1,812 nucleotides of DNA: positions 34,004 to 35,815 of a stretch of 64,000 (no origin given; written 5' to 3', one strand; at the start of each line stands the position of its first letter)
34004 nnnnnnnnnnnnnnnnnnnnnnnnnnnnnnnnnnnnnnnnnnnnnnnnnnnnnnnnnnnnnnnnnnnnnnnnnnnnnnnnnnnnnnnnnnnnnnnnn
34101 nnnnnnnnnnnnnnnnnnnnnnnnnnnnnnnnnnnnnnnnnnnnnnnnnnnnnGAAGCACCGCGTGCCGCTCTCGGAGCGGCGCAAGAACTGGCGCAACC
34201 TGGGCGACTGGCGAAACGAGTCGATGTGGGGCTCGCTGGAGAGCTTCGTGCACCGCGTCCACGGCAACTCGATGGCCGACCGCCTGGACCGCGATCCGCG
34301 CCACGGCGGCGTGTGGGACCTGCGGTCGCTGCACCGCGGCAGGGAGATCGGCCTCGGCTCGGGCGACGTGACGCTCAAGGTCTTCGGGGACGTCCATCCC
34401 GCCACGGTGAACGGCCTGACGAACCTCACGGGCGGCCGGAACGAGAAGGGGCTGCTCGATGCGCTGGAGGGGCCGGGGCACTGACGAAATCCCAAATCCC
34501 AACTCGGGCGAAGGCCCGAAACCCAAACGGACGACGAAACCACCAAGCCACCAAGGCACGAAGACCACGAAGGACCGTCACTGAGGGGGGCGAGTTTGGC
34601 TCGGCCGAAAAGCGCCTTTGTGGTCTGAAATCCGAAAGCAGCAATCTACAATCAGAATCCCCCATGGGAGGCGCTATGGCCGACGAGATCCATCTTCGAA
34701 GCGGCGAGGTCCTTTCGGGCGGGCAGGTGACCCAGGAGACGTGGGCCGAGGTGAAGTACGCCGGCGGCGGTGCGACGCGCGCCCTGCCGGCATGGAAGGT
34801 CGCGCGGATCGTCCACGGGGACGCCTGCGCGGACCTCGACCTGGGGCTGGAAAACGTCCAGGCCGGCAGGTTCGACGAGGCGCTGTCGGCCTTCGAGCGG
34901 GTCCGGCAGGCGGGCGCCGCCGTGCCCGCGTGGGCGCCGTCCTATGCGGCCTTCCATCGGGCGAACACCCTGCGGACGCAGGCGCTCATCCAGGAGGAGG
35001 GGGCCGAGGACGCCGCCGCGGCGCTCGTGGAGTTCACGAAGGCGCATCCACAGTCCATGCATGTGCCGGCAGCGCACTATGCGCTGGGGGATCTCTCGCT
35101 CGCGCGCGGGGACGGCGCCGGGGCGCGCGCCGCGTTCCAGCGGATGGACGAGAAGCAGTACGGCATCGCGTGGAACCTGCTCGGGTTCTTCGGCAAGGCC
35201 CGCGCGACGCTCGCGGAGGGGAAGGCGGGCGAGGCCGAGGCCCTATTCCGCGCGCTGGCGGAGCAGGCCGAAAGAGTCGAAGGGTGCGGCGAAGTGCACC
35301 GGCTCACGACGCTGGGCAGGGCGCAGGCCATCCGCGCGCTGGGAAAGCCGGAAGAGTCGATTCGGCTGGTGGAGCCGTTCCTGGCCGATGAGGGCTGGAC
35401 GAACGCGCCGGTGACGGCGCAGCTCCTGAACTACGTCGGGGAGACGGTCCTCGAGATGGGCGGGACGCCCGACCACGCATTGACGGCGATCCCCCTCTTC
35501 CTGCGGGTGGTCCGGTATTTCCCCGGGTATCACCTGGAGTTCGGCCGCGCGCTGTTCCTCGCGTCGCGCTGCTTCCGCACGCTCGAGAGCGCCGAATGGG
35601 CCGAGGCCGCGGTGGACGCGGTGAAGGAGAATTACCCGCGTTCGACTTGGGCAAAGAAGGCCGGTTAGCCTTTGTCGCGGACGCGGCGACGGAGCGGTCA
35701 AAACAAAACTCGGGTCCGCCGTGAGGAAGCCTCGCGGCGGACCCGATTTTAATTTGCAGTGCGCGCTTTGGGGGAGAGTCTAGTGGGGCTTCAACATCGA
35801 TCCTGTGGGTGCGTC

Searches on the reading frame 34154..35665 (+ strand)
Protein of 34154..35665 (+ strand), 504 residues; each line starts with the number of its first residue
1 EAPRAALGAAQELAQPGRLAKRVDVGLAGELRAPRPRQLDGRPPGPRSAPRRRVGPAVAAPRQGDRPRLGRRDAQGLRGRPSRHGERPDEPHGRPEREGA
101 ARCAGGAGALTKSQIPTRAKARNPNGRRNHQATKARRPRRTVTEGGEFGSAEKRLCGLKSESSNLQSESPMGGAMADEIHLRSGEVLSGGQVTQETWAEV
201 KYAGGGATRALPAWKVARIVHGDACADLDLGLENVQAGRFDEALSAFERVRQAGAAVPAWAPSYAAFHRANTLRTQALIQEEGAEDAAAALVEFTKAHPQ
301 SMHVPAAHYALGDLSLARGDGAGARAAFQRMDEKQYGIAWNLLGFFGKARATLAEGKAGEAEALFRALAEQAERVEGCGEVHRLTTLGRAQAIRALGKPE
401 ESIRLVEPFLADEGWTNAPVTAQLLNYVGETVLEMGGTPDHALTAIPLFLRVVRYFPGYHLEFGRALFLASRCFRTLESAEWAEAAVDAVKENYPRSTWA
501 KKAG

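Call 66: search_protein_families(library=pfam, proteins=[window:34154-35665:+], max_evalue=0.0001)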
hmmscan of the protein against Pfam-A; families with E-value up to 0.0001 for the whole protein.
window:34154-35665:+ (504 aa): 2 families
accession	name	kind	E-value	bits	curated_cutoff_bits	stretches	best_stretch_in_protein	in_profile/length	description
PF13432.12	TPR_16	-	1.4e-07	32.2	32.7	0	277-331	6-57/65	Tetratricopeptide repeat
PF14559.12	TPR_19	-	1.6e-05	25.6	25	0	284-337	4-57/68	Tetratricopeptide repeat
